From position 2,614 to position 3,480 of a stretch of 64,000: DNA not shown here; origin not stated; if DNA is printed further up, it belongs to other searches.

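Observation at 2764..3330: Stand-alone protein of three tandem GRF-type zinc ribbons, encoded back-to-back with a secreted nuclease and next to ITPase and Nudix genes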

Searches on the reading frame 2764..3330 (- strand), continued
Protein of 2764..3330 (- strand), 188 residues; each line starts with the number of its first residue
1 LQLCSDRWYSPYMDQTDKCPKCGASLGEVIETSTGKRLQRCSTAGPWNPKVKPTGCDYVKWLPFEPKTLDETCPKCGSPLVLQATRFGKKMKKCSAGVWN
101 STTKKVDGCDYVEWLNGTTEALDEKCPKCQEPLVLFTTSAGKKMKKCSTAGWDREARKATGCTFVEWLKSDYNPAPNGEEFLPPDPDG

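Call 13: find_encoding_contigs(protein=P0005, flank=6000, max_places=2)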
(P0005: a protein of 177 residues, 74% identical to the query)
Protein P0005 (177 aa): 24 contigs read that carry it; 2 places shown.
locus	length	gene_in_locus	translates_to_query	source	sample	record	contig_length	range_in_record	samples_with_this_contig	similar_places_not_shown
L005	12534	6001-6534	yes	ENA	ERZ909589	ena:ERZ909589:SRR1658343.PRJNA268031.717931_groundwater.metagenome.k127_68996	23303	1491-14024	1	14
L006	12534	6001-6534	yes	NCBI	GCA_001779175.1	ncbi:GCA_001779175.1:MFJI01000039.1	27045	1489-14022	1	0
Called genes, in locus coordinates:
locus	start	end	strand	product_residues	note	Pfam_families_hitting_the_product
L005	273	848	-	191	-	PF12917:YfbR-like (weak), PF13023:HD_3 (weak), PF01966:HD (weak)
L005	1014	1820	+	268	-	-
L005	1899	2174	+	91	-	-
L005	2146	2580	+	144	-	PF13470:PIN_3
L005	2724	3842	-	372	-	-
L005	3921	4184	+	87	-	-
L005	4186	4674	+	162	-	PF01243:PNPOx_N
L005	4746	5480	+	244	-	PF00376:MerR, PF12728:HTH_17 (weak), PF13411:MerR_1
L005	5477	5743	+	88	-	PF14213:DUF4325 (weak)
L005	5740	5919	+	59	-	-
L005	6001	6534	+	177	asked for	PF01396:Zn_ribbon_Top1 (faint), PF06677:Auto_anti-p27 (faint), PF06827:zf-FPG_IleRS (faint), PF13240:Zn_Ribbon_1 (faint), PF13248:Zn_ribbon_3 (faint), PF13453:Zn_ribbon_TFIIB (faint), PF26040:Zn_ribbon_CLPX_N (faint), PF26788:DUF8260 (faint)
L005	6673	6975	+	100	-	PF01035:DNA_binding_1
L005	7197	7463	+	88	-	-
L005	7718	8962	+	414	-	PF00270:DEAD, PF04851:ResIII, PF00271:Helicase_C, PF16203:ERCC3_RAD25_C (weak)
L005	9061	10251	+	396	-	PF00155:Aminotran_1_2, PF01053:Cys_Met_Meta_PP (weak), PF01041:DegT_DnrJ_EryC1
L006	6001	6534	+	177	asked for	PF01396:Zn_ribbon_Top1 (faint), PF06677:Auto_anti-p27 (faint), PF06827:zf-FPG_IleRS (faint), PF13240:Zn_Ribbon_1 (faint), PF13248:Zn_ribbon_3 (faint), PF13453:Zn_ribbon_TFIIB (faint), PF26040:Zn_ribbon_CLPX_N (faint), PF26788:DUF8260 (faint)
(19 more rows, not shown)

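Call 14: find_encoding_contigs(protein=P0061, flank=6000, max_places=2)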
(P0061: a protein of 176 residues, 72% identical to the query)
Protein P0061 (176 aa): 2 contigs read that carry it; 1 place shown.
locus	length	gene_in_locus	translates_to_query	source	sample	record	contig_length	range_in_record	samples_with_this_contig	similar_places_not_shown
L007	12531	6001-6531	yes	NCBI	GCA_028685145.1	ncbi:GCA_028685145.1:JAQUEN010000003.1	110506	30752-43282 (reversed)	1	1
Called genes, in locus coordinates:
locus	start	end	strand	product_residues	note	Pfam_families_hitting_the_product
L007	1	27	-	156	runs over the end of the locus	PF00717:Peptidase_S24 (weak)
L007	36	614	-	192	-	-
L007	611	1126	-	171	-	-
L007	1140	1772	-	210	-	-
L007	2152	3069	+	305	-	PF00188:CAP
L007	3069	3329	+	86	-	-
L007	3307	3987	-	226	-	PF01746:tRNA_m1G_MT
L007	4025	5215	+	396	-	PF00535:Glycos_transf_2, PF04138:GtrA_DPMS_TM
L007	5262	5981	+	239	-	PF00483:NTP_transferase, PF12804:NTP_transf_3 (weak)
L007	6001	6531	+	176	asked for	PF01396:Zn_ribbon_Top1 (faint), PF06677:Auto_anti-p27 (faint), PF13240:Zn_Ribbon_1 (faint), PF26040:Zn_ribbon_CLPX_N (faint), PF13453:Zn_ribbon_TFIIB (faint)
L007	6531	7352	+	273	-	PF00398:RrnaAD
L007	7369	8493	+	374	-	PF03816:LytR_cpsA_psr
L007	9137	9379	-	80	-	PF01541:GIY-YIG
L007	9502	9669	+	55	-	-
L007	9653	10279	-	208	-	PF00753:Lactamase_B, PF19583:ODP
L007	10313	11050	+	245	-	PF00076:RRM_1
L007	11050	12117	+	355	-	PF01207:Dus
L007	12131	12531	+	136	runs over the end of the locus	-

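Call 15: find_encoding_contigs(protein=P0115, flank=6000, max_places=2)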
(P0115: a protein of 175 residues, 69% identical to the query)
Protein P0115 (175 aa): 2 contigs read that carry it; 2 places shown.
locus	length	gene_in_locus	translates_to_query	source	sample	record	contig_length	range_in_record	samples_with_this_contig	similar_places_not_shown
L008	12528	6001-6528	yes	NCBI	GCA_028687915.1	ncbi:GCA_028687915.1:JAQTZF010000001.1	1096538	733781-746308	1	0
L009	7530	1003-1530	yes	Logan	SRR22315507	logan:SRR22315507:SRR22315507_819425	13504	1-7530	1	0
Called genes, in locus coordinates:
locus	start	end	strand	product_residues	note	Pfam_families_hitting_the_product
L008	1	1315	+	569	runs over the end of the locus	PF00515:TPR_1 (faint), PF07719:TPR_2 (faint), PF13181:TPR_8 (faint)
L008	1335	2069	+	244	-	PF00657:Lipase_GDSL, PF13472:Lipase_GDSL_2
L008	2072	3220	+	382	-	PF01757:Acyl_transf_3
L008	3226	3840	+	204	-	PF00300:His_Phos_1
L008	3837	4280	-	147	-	-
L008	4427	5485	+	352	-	PF02661:Fic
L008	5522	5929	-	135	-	PF00293:NUDIX, PF14815:NUDIX_4 (weak)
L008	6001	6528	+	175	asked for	PF01396:Zn_ribbon_Top1 (faint)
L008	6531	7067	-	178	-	-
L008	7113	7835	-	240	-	PF02535:Zip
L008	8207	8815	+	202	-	PF00081:Sod_Fe_N, PF02777:Sod_Fe_C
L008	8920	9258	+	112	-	PF00173:Cyt-b5 (weak)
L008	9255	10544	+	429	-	PF01794:Ferric_reduct, PF00970:FAD_binding_6 (faint), PF08022:FAD_binding_8, PF00175:NAD_binding_1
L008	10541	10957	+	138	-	-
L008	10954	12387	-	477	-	PF00070:Pyr_redox (weak), PF00890:FAD_binding_2 (weak), PF01266:DAO, PF01494:FAD_binding_3 (weak), PF01946:Thi4 (weak), PF07992:Pyr_redox_2 (weak), PF13450:NAD_binding_8, PF00355:Rieske, +3 more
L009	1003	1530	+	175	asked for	PF01396:Zn_ribbon_Top1 (faint)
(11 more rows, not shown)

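Call 18: search_solved_structures(query=A1, max_evalue=10, show_alignments=3)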
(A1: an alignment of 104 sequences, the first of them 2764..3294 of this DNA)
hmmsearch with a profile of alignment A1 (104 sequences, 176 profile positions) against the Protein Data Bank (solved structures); distinct sequences matched with E-value up to 10: 5.
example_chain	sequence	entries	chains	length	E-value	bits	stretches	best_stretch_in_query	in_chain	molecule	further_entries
7aoc_I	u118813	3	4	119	0.087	15.6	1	81-137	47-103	DNA-directed RNA polymerase I subunit RPA12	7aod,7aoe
8ouw_7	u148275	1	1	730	0.18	14.5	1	28-86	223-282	DNA replication licensing factor MCM7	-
5mpw_A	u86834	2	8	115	0.81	12.4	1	95-139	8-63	Multiple organellar RNA editing factor 1, mitochondrial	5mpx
4rul_A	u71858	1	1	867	0.98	12.1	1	4-85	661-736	DNA topoisomerase 1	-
9gda_F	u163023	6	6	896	0.98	12.1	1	4-85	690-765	DNA topoisomerase 1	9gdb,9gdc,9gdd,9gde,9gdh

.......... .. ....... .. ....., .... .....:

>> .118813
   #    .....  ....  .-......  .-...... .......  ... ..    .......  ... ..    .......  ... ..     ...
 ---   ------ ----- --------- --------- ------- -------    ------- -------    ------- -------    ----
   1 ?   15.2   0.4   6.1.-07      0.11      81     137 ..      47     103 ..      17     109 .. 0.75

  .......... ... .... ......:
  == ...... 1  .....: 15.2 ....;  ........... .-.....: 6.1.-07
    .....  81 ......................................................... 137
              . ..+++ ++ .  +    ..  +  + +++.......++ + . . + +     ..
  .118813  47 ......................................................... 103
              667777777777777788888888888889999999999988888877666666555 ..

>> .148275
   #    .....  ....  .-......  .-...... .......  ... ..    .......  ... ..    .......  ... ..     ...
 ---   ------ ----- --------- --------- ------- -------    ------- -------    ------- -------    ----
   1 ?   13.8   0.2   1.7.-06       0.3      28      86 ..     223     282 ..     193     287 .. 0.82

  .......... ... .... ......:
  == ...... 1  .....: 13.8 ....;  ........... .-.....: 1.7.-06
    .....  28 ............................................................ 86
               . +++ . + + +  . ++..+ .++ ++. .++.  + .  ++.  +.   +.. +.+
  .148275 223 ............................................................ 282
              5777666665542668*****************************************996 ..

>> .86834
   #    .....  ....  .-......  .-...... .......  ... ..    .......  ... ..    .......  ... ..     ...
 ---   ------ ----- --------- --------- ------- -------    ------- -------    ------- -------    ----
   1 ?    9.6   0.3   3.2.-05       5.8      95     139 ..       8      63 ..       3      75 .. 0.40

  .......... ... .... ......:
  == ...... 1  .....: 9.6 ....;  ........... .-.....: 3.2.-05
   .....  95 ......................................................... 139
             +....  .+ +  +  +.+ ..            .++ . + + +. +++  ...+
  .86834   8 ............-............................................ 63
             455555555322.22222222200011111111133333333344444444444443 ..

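Call 19: search_protein_representatives(protein=window:2764-3294:-)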
Query: 176 residues. Proteins with E-value up to 0.001 (for the whole library): 220; up to 1e-10: 40; up to 1e-30: 5. The best 150 are listed.
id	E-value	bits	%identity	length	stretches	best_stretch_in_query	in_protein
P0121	2.7e-66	239.4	65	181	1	4-173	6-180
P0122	3.1e-36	141.3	66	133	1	39-130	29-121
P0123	2.4e-31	125.3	69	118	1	6-90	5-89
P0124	2.8e-31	125.1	58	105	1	83-173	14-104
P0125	4.4e-31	124.5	52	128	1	58-170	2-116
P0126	1.9e-28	115.8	47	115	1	55-156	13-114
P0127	1.5e-27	112.9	58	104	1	6-98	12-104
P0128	2.3e-25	105.8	58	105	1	49-124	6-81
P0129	9.2e-25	103.8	61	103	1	4-86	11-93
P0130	1.1e-23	100.3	59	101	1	4-85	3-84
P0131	3.1e-23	98.9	65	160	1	1-72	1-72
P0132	4.5e-23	98.3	73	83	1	111-174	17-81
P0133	2.4e-22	96.0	67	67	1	111-173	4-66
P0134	2.2e-21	92.8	55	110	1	2-82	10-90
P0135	3.7e-19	85.6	61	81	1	1-67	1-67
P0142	4.8e-16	75.4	65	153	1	105-158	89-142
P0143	1.1e-14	71.0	48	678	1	56-133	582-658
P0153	4.1e-12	62.6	39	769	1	77-159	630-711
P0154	4.6e-12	62.4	40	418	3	43-134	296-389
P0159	8.6e-11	58.3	51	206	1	59-119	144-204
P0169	1.4e-09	54.3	41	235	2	78-157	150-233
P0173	2.5e-09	53.5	48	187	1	60-119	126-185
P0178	1.9e-08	50.6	58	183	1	112-157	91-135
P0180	2.4e-08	50.3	49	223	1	60-108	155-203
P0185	9.6e-08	48.3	50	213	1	60-110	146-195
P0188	1.6e-07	47.6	35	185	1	32-108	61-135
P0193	2.5e-07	47.0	41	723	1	78-156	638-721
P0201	9.9e-07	45.0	48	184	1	52-105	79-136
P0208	3.1e-06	43.4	46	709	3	44-84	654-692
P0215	4.0e-06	43.0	28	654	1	60-156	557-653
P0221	4.9e-06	42.8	45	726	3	52-82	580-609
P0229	6.6e-06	42.3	52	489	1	50-105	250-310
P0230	8.2e-06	42.0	35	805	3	58-153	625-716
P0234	1.2e-05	41.5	46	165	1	58-107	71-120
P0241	1.8e-05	40.9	38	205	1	56-115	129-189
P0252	2.5e-05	40.4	39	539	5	60-136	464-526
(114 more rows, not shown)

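Call 20: search_protein_families(library=pfam, proteins=[P0143, P0153, P0193, P0208, P0215, P0221, P0230, P0154, P0229, P0252], max_evalue=0.001)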
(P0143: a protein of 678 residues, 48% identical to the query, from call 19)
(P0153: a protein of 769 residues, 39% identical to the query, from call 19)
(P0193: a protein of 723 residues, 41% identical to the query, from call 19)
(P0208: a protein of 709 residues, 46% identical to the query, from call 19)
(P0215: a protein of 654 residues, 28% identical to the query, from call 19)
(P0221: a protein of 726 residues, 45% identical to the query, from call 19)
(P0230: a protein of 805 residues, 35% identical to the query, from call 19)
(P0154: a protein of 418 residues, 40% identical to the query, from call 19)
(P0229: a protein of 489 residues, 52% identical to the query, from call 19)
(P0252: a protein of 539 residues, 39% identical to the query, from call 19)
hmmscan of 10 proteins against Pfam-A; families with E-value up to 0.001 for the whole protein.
P0143 (678 aa): 4 families
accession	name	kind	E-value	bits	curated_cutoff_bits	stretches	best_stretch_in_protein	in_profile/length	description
PF01131.25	Topoisom_bac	-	1.6e-78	265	35.1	1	128-554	2-407/411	DNA topoisomerase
PF01751.28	Toprim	-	3.7e-16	59.5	23.1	1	4-113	2-96/96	Toprim domain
PF01396.24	Zn_ribbon_Top1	-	3.5e-11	43.2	32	1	639-674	4-33/39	Topoisomerase DNA binding C4 zinc finger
PF24747.1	Zn-ribbon_GIR1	-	0.00063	20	26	0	633-648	21-33/37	GIR1-like zinc ribbon domain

P0153 (769 aa): 2 families
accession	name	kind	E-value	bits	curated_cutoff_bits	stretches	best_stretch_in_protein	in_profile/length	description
PF01131.25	Topoisom_bac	-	9.7e-64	216.3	35.1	1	235-625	24-410/411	DNA topoisomerase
PF01751.28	Toprim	-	1.8e-07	31.7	23.1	1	30-127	2-81/96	Toprim domain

P0193 (723 aa): 2 families
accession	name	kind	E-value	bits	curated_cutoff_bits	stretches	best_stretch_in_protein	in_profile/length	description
PF01131.25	Topoisom_bac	-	2.6e-68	231.4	35.1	1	138-554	2-400/411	DNA topoisomerase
PF01751.28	Toprim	-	1.8e-06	28.4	23.1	1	3-120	2-96/96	Toprim domain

P0208 (709 aa): 7 families
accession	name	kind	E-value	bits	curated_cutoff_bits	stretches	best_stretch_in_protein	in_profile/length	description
PF01131.25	Topoisom_bac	-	4.4e-112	375.5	35.1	1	136-552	2-407/411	DNA topoisomerase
PF01396.24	Zn_ribbon_Top1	-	6.8e-38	128.6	32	3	625-660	2-36/39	Topoisomerase DNA binding C4 zinc finger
PF01751.28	Toprim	-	1.4e-22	80.1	23.1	1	9-121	2-96/96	Toprim domain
PF06677.18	Auto_anti-p27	-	1.9e-08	34.7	24.1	0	621-645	12-35/40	Sjogren's syndrome/scleroderma autoantigen 1 (Autoantigen p27)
PF03119.21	DNA_ligase_ZBD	-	2.6e-05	24.5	25.8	0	669-680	2-12/27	NAD-dependent DNA ligase C4 zinc finger domain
PF13824.12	zf-Mss51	-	0.00036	21.1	27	0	668-702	16-51/55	Zinc-finger of mitochondrial splicing suppressor 51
PF05191.20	ADK_lid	-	0.00079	19.7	26.6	0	617-638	14-35/36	Adenylate kinase, active site lid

P0215 (654 aa): 2 families
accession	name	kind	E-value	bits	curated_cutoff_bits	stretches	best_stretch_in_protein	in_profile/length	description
PF01131.25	Topoisom_bac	-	4.4e-73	247.1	35.1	1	126-534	2-410/411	DNA topoisomerase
PF01751.28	Toprim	-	7e-18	65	23.1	1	3-111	2-96/96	Toprim domain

P0221 (726 aa): 4 families
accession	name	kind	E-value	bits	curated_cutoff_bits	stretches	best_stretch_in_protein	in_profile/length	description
PF01131.25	Topoisom_bac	-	2.9e-130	435.4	35.1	1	126-557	2-410/411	DNA topoisomerase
PF01396.24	Zn_ribbon_Top1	-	5e-44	148.3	32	3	633-668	2-37/39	Topoisomerase DNA binding C4 zinc finger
PF01751.28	Toprim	-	1.2e-21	77.1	23.1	1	5-111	2-96/96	Toprim domain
PF13662.12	Toprim_4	-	6.5e-05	23.5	25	1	52-106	33-81/85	Toprim domain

P0230 (805 aa): 4 families
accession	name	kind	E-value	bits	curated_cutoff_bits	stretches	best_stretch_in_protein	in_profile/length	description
PF01131.25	Topoisom_bac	-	3.5e-103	346.2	35.1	1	141-585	3-407/411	DNA topoisomerase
PF01396.24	Zn_ribbon_Top1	-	9.1e-33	112.2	32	3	722-759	1-37/39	Topoisomerase DNA binding C4 zinc finger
PF01751.28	Toprim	-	2.9e-20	72.7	23.1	1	5-102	2-81/96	Toprim domain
PF13408.12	Zn_ribbon_recom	-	0.00028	21.6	25.3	0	723-754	6-37/58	Recombinase zinc beta ribbon domain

P0154 (418 aa): 20 families
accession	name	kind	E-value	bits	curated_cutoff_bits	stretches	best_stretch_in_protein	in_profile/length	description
PF01396.24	Zn_ribbon_Top1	-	8.3e-53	176.3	32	4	225-261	2-38/39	Topoisomerase DNA binding C4 zinc finger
PF01131.25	Topoisom_bac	-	2.5e-43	149.1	35.1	1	1-198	246-410/411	DNA topoisomerase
PF06677.18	Auto_anti-p27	-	1.3e-10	41.7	24.1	0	362-379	11-28/40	Sjogren's syndrome/scleroderma autoantigen 1 (Autoantigen p27)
PF14369.11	Zn_ribbon_19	-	2.2e-10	41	30.8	0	305-324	13-33/35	zinc-ribbon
PF13248.11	Zn_ribbon_3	-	1.6e-07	31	27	0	271-278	5-11/26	zinc-ribbon domain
PF13240.11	Zn_Ribbon_1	-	8.9e-07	28.9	25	0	271-278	2-9/23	zinc-ribbon domain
PF07754.17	HVO_2753_ZBP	-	3e-06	27.3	33.2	0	264-282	12-30/46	Small zinc finger protein HVO_2753-like, Zn-binding pocket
PF14149.11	YhfH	-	4.1e-06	27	27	0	226-242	15-31/37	YhfH-like protein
PF09723.15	Zn_ribbon_8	-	1.5e-05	25.4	34.4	0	365-379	25-39/41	Zinc ribbon domain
PF23451.1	Zn_ribbon_PaaD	-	1.8e-05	24.7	27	0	360-395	8-43/53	PaaD zinc beta ribbon domain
PF24460.1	DUF7575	-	2.5e-05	24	28.5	0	267-278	2-13/28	Domain of unknown function (DUF7575)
PF24029.1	DUF7340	-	3.1e-05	24.1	27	0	225-246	7-28/62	Domain of unknown function (DUF7340)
PF06906.16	DUF1272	-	3.3e-05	24.4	25.3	0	224-240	41-57/57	Protein of unknown function (DUF1272)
PF25164.1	CoiA_N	-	0.00011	22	26.3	0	309-328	14-33/50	Competence protein CoiA, N-terminal domain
PF08271.17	Zn_Ribbon_TF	-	0.00016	21.6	29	0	270-284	2-17/43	TFIIB zinc-binding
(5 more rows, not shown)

P0229 (489 aa): 0 families

P0252 (539 aa): 5 families
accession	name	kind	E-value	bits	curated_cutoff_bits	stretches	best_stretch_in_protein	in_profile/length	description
PF01131.25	Topoisom_bac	-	1.9e-78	264.8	35.1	1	2-278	146-410/411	DNA topoisomerase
PF01396.24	Zn_ribbon_Top1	-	3.3e-61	203.2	32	5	386-420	2-36/39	Topoisomerase DNA binding C4 zinc finger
PF13368.11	Toprim_C_rpt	-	4.9e-07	30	22.3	0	350-366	5-21/57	Topoisomerase C-terminal repeat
PF13248.11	Zn_ribbon_3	-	1.8e-05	24.5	27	0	447-470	3-24/26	zinc-ribbon domain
PF13408.12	Zn_ribbon_recom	-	0.00014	22.6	25.3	0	304-341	8-49/58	Recombinase zinc beta ribbon domain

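Call 23: list_cluster_members(proteins=[P0143, P0153, P0193, P0215, P0208, P0221, P0230, P0169, P0159, P0188])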
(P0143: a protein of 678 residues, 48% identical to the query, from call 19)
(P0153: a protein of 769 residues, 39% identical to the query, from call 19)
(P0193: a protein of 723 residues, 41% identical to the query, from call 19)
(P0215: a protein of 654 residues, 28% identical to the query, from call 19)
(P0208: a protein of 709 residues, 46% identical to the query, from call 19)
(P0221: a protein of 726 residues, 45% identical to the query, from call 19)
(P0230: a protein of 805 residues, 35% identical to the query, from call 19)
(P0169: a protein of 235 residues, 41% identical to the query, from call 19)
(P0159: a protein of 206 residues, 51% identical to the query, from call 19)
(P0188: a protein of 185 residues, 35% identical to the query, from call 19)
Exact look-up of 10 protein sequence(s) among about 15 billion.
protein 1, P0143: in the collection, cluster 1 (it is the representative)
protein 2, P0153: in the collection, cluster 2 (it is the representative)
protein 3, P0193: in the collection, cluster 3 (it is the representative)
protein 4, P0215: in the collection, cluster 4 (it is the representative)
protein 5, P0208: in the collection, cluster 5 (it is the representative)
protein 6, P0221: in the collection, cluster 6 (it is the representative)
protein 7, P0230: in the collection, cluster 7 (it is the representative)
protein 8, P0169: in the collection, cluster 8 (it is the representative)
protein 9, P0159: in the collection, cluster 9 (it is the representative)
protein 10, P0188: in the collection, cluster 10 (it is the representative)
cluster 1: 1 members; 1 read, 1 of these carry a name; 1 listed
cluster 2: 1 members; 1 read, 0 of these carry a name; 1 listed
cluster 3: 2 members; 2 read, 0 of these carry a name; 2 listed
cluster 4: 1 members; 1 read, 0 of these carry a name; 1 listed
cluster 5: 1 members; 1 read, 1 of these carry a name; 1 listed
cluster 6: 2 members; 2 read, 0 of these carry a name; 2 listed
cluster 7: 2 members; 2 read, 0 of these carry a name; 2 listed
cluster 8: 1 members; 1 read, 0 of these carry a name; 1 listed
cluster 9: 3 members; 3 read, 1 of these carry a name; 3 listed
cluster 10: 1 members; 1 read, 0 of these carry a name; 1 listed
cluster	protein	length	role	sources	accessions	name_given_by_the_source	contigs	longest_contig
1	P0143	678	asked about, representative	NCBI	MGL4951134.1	MAG: DNA topoisomerase [Mycoplasma sp.]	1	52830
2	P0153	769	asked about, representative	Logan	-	-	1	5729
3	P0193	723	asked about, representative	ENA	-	-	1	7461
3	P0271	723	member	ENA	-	-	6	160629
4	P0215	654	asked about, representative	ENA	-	-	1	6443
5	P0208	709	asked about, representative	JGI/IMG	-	DNA topoisomerase I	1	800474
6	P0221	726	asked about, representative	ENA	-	-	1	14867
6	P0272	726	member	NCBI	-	-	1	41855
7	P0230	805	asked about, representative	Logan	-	-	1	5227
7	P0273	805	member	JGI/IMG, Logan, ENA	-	-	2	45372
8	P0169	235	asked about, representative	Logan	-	-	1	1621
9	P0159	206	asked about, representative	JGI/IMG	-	-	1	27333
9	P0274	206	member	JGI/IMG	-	hypothetical protein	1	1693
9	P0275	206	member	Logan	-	-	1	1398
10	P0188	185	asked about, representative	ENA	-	-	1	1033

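Call 24: predict_structure(alignment_id=A1)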
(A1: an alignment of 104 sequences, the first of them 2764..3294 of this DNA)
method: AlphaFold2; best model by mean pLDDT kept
length: 176 residues; sequences in the alignment: 104
mean_pLDDT: 71.5   pTM: 0.39
mean pLDDT of the five models: 71.5, 70.6, 68.0, 67.0, 66.4
residues with pLDDT >= 90: 0; 70-90: 122; 50-70: 40; < 50: 14
segments of 3 or more residues with pLDDT < 50: 1-3, 160-164, 166-168
pLDDT, mean of each block of 10 residues (from residue 1): 59 75 72 67 72 72 79 71 78 79 73 81 76 80 75 71 47 54
secondary structure, 60 per line:
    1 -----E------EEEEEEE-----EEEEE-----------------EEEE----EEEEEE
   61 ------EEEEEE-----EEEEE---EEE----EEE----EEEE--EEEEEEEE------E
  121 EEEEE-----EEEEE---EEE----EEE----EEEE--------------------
elements in order: E13-19 E25-29 E47-50 E55-60 E67-72 E78-82 E86-88 E93-95 E100-103 E106-113 E120-125 E131-135 E139-141 E146-148 E153-156
